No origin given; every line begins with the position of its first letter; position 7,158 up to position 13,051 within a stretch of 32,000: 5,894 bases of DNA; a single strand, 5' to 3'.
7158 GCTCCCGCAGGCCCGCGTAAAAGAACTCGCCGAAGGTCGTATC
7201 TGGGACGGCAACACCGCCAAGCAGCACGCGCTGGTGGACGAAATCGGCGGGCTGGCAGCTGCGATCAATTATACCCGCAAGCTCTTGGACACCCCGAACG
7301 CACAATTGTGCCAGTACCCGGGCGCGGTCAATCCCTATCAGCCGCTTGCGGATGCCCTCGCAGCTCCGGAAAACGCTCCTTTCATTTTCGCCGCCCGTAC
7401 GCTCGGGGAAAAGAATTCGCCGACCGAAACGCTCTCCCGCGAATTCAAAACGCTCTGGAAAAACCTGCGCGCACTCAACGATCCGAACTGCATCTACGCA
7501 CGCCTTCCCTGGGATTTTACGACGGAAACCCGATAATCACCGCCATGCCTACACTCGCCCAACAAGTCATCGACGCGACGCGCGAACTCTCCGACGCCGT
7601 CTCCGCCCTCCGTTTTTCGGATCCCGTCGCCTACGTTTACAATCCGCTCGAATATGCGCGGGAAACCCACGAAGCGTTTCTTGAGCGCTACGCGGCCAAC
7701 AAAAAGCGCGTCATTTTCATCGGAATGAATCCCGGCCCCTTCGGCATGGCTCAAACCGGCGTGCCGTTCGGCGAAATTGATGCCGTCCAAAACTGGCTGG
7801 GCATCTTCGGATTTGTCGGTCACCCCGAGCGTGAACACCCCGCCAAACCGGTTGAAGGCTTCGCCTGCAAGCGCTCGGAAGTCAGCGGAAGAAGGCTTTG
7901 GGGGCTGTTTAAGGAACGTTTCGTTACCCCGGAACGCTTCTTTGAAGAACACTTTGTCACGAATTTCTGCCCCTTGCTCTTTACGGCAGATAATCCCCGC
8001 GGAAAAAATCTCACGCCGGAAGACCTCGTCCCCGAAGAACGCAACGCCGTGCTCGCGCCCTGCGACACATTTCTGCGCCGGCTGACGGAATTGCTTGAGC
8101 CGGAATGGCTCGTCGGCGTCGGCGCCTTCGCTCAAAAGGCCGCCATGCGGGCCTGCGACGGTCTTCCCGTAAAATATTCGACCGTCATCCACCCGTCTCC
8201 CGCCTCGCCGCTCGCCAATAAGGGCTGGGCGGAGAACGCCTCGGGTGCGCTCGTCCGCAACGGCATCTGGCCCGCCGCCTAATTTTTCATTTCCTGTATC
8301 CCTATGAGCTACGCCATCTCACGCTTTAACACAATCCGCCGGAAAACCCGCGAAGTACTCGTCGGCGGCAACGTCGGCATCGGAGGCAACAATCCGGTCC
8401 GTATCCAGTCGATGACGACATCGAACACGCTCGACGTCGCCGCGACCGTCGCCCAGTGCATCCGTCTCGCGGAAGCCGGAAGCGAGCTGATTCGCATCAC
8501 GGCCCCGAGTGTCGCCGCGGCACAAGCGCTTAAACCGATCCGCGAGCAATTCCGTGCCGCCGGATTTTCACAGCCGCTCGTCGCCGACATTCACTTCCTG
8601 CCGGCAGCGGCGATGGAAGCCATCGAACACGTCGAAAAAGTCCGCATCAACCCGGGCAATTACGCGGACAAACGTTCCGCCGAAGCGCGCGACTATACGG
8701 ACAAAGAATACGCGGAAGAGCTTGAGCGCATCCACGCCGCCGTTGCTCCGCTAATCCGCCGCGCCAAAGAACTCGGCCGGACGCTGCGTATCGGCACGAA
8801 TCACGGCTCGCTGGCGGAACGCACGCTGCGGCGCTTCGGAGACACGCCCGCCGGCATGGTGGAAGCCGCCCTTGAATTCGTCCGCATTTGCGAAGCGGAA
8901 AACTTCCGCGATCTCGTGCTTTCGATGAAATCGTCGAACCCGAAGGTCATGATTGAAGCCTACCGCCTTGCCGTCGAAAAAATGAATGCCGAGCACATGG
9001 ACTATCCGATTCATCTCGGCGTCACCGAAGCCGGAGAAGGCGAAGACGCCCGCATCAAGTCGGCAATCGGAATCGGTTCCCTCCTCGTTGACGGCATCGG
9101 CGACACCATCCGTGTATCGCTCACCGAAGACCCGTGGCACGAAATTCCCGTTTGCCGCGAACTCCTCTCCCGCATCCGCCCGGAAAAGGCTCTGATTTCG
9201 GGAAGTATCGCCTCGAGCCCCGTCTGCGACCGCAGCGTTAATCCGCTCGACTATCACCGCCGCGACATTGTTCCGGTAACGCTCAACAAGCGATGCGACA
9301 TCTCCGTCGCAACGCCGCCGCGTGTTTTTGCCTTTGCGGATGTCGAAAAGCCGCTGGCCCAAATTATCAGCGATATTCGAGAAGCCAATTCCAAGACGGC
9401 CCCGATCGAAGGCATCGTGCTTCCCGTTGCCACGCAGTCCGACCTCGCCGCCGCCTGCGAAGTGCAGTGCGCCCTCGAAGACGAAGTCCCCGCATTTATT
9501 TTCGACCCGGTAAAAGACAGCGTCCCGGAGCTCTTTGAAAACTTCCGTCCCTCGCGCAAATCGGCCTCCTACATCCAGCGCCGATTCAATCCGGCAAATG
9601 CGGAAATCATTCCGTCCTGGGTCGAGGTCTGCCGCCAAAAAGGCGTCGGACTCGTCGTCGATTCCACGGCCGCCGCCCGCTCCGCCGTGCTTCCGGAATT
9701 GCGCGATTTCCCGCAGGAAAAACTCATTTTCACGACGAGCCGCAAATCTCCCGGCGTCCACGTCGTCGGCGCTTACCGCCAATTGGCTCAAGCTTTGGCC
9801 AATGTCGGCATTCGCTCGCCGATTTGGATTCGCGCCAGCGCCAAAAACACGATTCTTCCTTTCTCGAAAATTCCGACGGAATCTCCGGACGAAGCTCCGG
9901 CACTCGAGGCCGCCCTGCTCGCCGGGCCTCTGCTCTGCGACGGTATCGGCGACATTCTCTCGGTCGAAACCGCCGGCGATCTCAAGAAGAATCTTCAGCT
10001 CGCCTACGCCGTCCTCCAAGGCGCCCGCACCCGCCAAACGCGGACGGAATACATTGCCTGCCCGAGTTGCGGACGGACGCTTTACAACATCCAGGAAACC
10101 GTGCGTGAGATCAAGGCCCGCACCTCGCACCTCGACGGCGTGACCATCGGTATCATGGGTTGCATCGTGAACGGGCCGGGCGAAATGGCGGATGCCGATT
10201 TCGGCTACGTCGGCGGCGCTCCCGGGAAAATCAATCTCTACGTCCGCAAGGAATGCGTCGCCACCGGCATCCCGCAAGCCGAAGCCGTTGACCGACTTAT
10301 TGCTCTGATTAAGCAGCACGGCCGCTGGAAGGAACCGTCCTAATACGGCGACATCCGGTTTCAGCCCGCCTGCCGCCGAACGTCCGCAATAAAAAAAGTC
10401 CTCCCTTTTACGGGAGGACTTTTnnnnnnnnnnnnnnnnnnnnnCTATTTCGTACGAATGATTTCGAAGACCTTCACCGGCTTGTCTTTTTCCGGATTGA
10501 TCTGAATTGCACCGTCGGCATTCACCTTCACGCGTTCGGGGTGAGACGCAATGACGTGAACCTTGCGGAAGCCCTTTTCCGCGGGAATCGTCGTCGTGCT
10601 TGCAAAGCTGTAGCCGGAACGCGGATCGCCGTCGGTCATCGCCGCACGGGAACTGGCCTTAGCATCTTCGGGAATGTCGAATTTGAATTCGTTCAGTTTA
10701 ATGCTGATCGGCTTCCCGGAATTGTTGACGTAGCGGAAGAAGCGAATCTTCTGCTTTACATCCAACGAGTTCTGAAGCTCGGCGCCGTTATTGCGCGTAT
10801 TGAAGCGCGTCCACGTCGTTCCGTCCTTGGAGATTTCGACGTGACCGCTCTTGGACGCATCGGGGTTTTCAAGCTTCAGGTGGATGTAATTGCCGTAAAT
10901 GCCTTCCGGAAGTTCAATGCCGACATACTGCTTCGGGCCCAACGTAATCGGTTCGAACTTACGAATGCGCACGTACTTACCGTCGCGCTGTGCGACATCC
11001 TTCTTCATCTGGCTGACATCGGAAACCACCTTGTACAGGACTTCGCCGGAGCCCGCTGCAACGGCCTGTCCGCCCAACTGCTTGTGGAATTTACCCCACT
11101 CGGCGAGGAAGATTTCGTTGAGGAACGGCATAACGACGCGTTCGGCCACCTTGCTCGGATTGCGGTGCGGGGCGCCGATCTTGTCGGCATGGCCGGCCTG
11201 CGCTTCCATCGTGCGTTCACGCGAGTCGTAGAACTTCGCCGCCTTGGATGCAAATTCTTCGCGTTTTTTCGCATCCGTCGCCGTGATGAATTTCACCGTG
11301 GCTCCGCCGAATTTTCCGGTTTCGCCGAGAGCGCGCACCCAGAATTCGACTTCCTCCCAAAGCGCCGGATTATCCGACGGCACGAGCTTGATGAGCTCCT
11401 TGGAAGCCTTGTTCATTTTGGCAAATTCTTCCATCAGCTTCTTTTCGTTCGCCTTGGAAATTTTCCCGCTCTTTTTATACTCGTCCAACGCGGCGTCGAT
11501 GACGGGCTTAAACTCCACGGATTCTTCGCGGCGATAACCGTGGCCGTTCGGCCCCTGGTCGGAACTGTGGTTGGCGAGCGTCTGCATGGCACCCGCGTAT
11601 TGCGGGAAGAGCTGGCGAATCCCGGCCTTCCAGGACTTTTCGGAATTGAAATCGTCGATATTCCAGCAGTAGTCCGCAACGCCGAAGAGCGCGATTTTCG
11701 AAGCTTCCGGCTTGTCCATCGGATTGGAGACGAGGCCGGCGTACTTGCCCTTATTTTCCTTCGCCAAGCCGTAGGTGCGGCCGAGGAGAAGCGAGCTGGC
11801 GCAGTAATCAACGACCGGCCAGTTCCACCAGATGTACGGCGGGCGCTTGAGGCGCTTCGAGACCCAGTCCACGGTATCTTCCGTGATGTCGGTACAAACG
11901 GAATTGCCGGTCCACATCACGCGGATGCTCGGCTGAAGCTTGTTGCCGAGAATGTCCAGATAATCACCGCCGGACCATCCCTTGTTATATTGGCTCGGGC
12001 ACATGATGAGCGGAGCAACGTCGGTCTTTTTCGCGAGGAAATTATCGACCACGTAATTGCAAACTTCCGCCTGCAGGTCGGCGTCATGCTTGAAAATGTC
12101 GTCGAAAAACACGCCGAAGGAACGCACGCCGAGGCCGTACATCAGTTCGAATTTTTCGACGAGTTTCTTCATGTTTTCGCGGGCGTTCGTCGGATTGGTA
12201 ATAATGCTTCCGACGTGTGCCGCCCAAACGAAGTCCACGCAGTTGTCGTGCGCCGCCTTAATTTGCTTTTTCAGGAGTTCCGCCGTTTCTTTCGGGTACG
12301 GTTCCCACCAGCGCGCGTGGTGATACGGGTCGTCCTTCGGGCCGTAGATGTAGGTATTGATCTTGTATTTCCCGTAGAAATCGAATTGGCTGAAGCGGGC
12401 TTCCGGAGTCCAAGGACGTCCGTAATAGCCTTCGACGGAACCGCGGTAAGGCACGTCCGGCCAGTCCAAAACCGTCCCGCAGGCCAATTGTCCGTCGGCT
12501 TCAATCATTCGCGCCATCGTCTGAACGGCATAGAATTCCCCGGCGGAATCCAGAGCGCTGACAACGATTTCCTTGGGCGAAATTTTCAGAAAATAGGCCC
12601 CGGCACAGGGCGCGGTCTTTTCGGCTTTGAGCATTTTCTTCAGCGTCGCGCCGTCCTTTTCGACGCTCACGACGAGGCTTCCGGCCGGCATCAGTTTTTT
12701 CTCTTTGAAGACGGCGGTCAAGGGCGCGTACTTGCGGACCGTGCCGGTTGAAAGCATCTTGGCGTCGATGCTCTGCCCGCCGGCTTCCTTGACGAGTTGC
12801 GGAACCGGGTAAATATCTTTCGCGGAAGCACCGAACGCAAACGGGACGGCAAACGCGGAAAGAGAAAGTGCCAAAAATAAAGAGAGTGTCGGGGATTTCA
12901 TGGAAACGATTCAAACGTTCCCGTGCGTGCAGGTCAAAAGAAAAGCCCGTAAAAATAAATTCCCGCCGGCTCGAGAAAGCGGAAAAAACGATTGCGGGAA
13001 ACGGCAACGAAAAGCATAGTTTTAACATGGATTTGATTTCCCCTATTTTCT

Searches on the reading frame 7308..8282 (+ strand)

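Call 56: search_protein_families(library=pfam, proteins=[window:7308-8282:+], max_evalue=0.001)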
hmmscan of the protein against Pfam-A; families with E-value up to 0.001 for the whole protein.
window:7308-8282:+ (324 aa): 1 family
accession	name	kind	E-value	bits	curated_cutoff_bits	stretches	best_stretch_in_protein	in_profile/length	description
PF03167.25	UDG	-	2.6e-10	41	24.3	1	132-300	7-122/141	Uracil DNA glycosylase superfamily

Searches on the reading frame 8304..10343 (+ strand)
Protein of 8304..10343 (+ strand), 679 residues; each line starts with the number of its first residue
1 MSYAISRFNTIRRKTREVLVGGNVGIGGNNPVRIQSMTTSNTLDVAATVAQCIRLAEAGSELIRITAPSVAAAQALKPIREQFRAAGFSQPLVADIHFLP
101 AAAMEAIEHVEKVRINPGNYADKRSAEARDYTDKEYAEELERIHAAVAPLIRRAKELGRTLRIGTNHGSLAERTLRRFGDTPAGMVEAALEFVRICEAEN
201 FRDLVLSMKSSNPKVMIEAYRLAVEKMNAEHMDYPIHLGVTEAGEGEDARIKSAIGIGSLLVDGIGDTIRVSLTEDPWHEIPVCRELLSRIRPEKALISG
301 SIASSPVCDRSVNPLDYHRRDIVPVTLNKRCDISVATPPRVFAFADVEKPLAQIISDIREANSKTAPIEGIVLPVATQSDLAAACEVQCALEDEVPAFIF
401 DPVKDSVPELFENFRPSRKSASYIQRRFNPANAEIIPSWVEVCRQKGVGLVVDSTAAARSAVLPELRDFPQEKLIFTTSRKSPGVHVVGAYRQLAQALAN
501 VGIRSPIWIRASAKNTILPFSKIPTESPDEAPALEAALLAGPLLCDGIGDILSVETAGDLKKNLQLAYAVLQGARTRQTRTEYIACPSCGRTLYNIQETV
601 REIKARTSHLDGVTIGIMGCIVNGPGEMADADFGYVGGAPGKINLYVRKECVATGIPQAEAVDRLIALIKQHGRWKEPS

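Call 56: search_protein_families(library=pfam, proteins=[window:8304-10343:+], max_evalue=0.001)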
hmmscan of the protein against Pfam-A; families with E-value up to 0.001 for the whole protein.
window:8304-10343:+ (679 aa): 1 family
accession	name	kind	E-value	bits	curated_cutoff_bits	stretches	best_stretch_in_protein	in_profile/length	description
PF04551.19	GcpE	-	7.1e-125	417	32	2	15-314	1-268/343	GcpE protein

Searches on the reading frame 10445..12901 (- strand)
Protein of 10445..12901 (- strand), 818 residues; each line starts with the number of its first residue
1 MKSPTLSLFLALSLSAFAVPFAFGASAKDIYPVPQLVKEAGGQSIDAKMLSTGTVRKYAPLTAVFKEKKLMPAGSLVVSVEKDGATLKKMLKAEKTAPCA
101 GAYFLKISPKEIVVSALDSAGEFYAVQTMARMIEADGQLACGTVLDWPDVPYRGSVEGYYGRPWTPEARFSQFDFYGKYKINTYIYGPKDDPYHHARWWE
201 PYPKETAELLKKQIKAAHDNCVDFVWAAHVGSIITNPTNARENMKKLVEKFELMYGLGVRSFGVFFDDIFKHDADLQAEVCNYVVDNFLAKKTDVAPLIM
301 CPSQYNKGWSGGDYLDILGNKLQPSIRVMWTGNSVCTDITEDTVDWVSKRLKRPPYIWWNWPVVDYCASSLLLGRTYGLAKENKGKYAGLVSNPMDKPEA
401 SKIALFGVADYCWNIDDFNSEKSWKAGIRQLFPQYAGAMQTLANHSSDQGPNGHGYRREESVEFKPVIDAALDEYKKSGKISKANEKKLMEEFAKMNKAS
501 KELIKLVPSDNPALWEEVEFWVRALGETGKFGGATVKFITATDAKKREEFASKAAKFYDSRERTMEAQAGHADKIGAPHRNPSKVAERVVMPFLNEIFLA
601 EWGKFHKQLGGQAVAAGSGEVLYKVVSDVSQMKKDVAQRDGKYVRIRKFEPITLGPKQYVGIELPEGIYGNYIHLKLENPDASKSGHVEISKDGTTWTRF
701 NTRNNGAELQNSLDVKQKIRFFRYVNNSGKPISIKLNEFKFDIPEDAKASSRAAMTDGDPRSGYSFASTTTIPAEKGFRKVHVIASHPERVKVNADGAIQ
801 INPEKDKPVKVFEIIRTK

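Call 56: search_protein_families(library=pfam, proteins=[window:10445-12901:-], max_evalue=0.001)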
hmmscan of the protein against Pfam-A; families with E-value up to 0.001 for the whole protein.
window:10445-12901:- (818 aa): 4 families
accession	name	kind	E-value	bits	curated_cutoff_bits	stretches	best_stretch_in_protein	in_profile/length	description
PF07555.19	NAGidase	-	1.9e-106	356.2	25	1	153-443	1-294/295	beta-N-acetylglucosaminidase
PF21809.3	Glyco_hydro_84_hel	-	1.1e-14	55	27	1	460-598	1-131/131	Bacterial GH84, post-catalytic domain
PF02838.20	Glyco_hydro_20b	-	3.5e-09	37.9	26.1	1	30-147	4-124/124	Glycosyl hydrolase family 20, domain 2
PF21774.3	NagJ_C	-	5.7e-06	27.5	28.3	1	464-561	2-95/114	Hyaluronidase post-catalytic domain-like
